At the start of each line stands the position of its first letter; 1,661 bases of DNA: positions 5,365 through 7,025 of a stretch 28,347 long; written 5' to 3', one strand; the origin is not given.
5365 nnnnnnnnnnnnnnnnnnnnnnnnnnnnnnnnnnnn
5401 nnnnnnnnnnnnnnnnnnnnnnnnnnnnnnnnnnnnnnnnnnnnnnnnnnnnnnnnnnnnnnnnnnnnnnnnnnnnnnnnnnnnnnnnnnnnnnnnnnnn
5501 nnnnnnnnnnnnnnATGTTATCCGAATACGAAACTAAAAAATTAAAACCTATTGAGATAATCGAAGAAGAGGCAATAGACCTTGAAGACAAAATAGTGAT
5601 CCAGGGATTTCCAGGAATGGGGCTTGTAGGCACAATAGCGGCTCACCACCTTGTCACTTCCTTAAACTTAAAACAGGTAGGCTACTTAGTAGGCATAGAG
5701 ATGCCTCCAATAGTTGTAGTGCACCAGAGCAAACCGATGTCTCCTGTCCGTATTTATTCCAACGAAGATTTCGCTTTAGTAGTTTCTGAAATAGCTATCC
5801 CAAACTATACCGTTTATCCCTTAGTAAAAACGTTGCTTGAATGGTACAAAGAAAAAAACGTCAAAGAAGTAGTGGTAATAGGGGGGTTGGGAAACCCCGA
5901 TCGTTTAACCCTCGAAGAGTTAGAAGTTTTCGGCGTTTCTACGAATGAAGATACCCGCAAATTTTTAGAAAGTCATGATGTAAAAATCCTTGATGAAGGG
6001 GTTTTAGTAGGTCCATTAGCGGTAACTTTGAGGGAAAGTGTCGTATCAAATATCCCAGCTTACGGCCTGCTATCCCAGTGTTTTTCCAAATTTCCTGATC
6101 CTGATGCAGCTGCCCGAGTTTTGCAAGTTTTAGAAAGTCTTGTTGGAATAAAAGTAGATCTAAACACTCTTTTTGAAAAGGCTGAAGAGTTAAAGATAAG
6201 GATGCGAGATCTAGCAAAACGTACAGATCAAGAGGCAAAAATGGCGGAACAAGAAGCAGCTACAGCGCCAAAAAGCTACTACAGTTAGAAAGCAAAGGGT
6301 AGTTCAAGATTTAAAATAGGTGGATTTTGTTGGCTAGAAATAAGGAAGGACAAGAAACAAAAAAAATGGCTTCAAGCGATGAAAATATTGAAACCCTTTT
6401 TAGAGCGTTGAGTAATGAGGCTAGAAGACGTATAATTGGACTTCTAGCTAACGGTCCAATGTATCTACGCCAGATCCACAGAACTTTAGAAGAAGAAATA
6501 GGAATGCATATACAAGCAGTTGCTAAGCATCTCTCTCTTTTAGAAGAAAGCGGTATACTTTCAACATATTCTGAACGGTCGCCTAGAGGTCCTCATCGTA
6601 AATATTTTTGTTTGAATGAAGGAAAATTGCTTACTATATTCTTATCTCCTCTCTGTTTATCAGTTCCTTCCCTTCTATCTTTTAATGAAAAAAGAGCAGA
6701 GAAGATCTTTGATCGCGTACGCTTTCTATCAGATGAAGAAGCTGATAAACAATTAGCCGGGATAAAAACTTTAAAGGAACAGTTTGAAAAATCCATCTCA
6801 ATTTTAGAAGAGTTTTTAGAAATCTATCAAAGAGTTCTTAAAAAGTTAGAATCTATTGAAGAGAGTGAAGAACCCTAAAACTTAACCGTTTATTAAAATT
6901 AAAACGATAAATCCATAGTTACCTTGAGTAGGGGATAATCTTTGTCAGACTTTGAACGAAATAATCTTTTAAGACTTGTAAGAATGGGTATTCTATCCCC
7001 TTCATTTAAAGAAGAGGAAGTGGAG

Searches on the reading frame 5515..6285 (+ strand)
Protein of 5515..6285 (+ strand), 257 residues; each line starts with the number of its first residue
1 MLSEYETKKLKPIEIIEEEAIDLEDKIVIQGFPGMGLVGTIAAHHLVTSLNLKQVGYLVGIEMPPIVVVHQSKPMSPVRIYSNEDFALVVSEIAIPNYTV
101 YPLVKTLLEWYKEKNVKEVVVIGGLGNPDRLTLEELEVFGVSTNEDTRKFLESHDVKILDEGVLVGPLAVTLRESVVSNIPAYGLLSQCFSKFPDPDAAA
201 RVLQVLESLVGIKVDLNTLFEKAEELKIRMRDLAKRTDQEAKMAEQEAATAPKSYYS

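Call 4: search_protein_families(library=pfam, proteins=[window:5515-6285:+])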
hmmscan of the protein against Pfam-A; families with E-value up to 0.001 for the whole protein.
window:5515-6285:+ (257 aa): 1 family
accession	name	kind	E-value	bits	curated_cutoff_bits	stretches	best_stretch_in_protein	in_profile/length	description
PF09754.15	PAC2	-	1.3e-43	149.7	25.8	1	29-233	2-214/215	PAC2 family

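Call 12: find_homologous_proteins(query=window:5515-6285:+, max_evalue=1e-30)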
Query window:5515-6285:+ (257 aa): 19 proteins with E <= 1e-30 among 1428 candidates. Only proteins of 141 to 450 residues were searched: fused or split forms outside these lengths cannot appear, so this answer is no evidence that the protein stands alone or is whole; lengths 'longer' or 'shorter' looks for them.
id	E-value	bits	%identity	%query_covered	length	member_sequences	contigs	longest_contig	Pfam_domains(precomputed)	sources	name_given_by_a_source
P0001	1.8e-154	530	96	100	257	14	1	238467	PF09754.16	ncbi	-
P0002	6.2e-142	489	87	100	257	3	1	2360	PF09754.16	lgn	-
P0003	3.4e-137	474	85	100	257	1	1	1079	PF09754.16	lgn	-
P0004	6.0e-136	469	84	100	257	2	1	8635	PF09754.16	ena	-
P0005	1.1e-98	347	82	75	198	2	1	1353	PF09754.16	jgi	-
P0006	9.6e-52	194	39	88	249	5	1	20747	PF09754.16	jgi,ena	-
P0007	3.9e-50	189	39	95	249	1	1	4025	PF09754.16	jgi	-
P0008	2.4e-49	186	40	88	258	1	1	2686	PF09754.16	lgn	-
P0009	1.2e-48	184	38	92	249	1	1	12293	PF09754.16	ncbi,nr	ncbi:MAG: proteasome assembly chaperone family protein [Candidatus Nezhaarchaeota archaeon]|nr:prote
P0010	1.5e-48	183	40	88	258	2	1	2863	PF09754.16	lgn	-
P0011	4.4e-48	182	41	87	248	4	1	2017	PF09754.16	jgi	jgi:uncharacterized protein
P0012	5.6e-48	181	41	87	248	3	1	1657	PF09754.16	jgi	-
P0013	1.5e-47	180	40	88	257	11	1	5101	PF09754.16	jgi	-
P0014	8.9e-46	174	37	94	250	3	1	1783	PF09754.16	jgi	jgi:uncharacterized protein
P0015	5.8e-44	168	35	94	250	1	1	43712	PF09754.16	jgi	jgi:uncharacterized protein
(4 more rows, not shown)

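Call 14: find_encoding_contigs(protein=P0001, flank=3000, max_places=4)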
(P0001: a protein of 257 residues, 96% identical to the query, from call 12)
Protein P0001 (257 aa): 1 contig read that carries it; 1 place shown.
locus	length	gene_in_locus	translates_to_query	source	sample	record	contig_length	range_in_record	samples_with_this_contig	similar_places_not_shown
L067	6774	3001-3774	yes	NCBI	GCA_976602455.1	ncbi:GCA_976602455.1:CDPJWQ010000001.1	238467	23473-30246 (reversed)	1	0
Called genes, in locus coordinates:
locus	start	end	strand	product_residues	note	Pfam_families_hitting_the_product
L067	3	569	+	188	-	PF00011:HSP20, PF17886:ArsA_HSP20 (weak)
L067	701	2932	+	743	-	PF02359:CDC48_N, PF02933:CDC48_2, PF05496:RuvB_N, PF00004:AAA, PF07728:AAA_5 (weak), PF17862:AAA_lid_3, PF00004:AAA, PF17862:AAA_lid_3, +19 more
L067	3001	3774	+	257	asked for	PF09754:PAC2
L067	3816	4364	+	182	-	PF12840:HTH_20 (weak)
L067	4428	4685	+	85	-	-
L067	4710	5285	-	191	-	-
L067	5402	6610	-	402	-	PF01266:DAO (faint), PF01494:FAD_binding_3, PF03486:HI0933_like (faint), PF04820:Trp_halogenase (faint), PF07992:Pyr_redox_2 (faint), PF12831:FAD_oxidored (faint)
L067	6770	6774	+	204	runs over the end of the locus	PF01066:CDP-OH_P_transf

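Call 15: find_encoding_contigs(protein=P0002, flank=3000, max_places=4)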
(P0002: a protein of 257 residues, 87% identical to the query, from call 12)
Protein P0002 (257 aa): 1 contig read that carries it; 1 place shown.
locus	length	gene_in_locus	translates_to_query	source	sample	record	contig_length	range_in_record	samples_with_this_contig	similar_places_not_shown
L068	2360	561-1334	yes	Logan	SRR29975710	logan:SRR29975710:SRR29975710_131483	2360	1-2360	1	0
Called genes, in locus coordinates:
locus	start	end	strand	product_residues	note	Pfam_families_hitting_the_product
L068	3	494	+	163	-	?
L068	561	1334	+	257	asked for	PF09754:PAC2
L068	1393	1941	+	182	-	PF12840:HTH_20, PF03551:PadR (weak)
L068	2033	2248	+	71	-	-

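Call 16: find_encoding_contigs(protein=P0004, flank=3000, max_places=4)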
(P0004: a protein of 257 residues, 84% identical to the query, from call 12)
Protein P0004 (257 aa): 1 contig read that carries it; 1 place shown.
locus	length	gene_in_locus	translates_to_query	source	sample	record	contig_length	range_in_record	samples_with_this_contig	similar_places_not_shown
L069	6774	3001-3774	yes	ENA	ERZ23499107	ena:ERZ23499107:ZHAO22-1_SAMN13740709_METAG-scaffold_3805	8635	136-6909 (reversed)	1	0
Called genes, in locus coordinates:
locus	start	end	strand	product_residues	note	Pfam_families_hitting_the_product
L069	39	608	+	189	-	PF00011:HSP20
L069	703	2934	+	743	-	PF02359:CDC48_N, PF02933:CDC48_2, PF13191:AAA_16 (weak), PF00004:AAA, PF05496:RuvB_N, PF17862:AAA_lid_3, PF00004:AAA, PF17862:AAA_lid_3, +23 more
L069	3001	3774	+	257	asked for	PF09754:PAC2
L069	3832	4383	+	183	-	PF12840:HTH_20, PF03551:PadR (weak)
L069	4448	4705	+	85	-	-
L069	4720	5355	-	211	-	-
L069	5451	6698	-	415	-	PF01494:FAD_binding_3, PF03486:HI0933_like (faint), PF04820:Trp_halogenase (faint), PF05834:Lycopene_cycl (faint)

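Call 17: find_encoding_contigs(protein=P0003, flank=3000, max_places=4)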
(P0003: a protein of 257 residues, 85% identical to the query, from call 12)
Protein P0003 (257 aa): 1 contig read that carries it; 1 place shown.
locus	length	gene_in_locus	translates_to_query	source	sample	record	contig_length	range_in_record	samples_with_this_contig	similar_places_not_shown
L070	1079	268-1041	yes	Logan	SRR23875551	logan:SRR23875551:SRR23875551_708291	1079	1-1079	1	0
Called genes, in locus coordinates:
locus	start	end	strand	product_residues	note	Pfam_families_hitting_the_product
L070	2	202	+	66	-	?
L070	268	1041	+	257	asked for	PF09754:PAC2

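Call 18: find_encoding_contigs(protein=P0005, flank=3000, max_places=4)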
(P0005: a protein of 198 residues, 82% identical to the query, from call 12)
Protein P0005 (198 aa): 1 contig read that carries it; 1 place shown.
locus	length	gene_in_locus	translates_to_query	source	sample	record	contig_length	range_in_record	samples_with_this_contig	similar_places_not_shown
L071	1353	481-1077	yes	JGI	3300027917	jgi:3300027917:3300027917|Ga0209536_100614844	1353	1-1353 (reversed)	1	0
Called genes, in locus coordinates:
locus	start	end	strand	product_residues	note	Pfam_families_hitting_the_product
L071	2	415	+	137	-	?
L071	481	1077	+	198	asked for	PF09754:PAC2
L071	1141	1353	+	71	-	?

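Call 25: find_related_loci(query=window:5515-6285:+, collection=genome_contigs, flank=1500)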
Query window:5515-6285:+ (257 aa) in genome_contigs; peptide patterns used: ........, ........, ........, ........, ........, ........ (x = any residue, [..] = any of these).
109 stretches matched a pattern, but none encodes a relative of the query by tblastn (E <= 1e-3).

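Call 43: list_cluster_members(proteins=[P0001, L067:701-2929:+, P0004])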
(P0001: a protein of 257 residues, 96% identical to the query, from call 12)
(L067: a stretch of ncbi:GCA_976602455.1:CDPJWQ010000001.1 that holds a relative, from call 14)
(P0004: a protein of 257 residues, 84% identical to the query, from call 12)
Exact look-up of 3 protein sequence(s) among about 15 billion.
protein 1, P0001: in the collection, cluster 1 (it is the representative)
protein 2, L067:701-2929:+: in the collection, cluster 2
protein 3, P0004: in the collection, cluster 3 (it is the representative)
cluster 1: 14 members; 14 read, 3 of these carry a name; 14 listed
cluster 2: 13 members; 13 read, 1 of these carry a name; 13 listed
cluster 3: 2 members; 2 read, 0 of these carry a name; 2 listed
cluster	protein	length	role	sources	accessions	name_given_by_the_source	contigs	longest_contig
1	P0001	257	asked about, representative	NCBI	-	-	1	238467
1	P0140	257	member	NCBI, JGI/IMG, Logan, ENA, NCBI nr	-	-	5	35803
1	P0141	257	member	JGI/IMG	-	uncharacterized protein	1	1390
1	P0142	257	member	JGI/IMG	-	uncharacterized protein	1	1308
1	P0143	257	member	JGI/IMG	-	uncharacterized protein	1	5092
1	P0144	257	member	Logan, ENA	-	-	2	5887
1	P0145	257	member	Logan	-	-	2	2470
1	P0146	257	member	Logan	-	-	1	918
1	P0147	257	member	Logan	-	-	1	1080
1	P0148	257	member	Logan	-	-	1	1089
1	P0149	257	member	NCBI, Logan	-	-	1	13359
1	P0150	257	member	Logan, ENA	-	-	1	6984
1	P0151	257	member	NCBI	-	-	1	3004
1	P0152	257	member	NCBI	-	-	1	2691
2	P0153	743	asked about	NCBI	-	-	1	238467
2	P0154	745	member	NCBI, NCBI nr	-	-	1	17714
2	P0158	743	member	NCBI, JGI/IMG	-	-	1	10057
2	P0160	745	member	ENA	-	-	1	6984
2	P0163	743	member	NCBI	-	-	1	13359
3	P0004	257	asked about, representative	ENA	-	-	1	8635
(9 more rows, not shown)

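Call 45: find_encoding_contigs(protein=P0154, flank=400, max_places=3)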
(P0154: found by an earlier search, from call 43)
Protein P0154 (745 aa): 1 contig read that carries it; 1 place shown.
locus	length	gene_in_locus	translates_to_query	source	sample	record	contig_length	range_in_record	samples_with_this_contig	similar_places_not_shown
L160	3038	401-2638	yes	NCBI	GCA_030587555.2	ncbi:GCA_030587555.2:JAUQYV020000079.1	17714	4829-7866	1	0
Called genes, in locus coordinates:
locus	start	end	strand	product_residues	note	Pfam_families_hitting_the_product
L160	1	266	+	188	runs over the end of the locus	PF00011:HSP20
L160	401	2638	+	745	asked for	PF02359:CDC48_N, PF02933:CDC48_2, PF05496:RuvB_N, PF00004:AAA, PF07724:AAA_2 (weak), PF17862:AAA_lid_3, PF00004:AAA, PF17862:AAA_lid_3, +21 more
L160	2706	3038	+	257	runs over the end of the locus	PF09754:PAC2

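Call 46: find_encoding_contigs(protein=P0158, flank=400, max_places=3)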
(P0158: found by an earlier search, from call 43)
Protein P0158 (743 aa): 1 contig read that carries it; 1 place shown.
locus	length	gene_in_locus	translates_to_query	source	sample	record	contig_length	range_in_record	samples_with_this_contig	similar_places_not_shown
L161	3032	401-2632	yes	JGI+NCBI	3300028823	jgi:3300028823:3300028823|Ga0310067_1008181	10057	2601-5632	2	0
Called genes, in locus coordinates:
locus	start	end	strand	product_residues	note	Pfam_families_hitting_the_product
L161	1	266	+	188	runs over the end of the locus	PF00011:HSP20, PF17886:ArsA_HSP20 (faint)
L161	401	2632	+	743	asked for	PF02359:CDC48_N, PF02933:CDC48_2, PF05496:RuvB_N, PF00004:AAA, PF07724:AAA_2 (weak), PF17862:AAA_lid_3, PF00004:AAA, PF17862:AAA_lid_3, +20 more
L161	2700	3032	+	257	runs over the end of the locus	PF09754:PAC2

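Call 47: find_encoding_contigs(protein=P0163, flank=400, max_places=3)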
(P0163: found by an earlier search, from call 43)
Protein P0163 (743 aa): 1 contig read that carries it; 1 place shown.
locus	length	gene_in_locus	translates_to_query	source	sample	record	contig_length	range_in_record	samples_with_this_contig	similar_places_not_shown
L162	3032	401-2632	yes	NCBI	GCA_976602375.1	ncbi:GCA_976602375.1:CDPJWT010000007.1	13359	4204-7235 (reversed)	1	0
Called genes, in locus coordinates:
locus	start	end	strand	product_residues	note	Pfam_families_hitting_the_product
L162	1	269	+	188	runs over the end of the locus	PF00011:HSP20, PF17886:ArsA_HSP20 (weak)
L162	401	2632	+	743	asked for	PF02359:CDC48_N, PF02933:CDC48_2, PF05496:RuvB_N, PF00004:AAA, PF07724:AAA_2 (weak), PF17862:AAA_lid_3, PF00004:AAA, PF17862:AAA_lid_3, +21 more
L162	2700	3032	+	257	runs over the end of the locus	PF09754:PAC2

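Call 48: find_encoding_contigs(protein=P0160, flank=400, max_places=3)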
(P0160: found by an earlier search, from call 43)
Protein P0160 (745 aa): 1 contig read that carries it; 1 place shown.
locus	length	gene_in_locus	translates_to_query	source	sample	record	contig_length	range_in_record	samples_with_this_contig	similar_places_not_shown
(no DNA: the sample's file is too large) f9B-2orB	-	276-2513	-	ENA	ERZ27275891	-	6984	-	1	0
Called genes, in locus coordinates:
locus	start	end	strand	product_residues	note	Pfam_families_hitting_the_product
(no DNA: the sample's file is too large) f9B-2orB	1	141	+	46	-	?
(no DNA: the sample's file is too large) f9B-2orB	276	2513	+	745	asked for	PF02359:CDC48_N, PF02933:CDC48_2, PF05496:RuvB_N, PF00004:AAA, PF07724:AAA_2 (weak), PF17862:AAA_lid_3, PF00004:AAA, PF17862:AAA_lid_3, +21 more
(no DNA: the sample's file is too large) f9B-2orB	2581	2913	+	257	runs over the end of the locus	PF09754:PAC2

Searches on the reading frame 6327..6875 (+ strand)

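Call 4: search_protein_families(library=pfam, proteins=[window:6327-6875:+])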
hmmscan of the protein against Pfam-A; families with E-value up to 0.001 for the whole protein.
window:6327-6875:+ (183 aa): 3 families
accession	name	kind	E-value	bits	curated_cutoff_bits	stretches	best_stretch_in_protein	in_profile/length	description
PF12840.13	HTH_20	-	1.7e-07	31.5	27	1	28-78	1-48/51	Helix-turn-helix domain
PF03551.20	PadR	-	3.4e-05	24.2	27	1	36-98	1-67/75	Transcriptional regulator PadR-like family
PF01022.26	HTH_5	-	0.00074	19.8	22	0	31-79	2-46/47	Bacterial regulatory protein, arsR family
